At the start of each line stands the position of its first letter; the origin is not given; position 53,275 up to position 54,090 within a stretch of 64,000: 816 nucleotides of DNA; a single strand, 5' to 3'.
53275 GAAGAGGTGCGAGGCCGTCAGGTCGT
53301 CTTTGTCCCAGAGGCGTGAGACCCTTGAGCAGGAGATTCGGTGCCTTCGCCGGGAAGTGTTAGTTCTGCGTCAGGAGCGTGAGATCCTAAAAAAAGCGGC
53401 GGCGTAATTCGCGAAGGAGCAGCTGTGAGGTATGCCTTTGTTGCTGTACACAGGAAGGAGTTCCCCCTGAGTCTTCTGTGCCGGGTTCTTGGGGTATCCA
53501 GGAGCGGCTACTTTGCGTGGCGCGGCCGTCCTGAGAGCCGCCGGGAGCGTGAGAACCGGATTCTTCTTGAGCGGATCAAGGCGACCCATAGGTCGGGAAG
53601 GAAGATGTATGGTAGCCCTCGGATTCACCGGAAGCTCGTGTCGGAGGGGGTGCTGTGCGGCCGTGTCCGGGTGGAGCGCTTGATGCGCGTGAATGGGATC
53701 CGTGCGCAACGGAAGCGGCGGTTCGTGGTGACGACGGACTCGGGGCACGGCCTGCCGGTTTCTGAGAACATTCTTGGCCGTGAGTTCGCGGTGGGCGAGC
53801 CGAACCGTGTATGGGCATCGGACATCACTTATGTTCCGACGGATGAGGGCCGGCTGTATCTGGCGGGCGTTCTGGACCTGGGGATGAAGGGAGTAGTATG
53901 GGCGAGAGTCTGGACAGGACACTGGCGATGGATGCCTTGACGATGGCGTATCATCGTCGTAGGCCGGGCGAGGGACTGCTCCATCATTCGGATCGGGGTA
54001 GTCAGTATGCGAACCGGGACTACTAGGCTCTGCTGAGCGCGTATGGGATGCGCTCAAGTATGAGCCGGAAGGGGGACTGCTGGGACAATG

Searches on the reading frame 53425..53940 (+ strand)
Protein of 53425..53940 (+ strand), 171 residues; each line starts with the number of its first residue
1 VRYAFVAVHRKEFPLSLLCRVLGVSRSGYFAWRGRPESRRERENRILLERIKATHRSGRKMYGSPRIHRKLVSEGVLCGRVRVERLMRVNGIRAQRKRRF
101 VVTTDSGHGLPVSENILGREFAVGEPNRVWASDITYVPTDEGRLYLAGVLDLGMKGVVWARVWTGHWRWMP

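Call 93: search_protein_families(library=pfam, proteins=[window:53425-53940:+], max_evalue=0.00001)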
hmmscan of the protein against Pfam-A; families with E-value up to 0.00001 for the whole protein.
window:53425-53940:+ (171 aa): 1 family
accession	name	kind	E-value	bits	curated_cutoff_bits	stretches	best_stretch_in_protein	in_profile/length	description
PF13276.12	HTH_21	-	3.6e-14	53.2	28.1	1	42-100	2-60/60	HTH-like domain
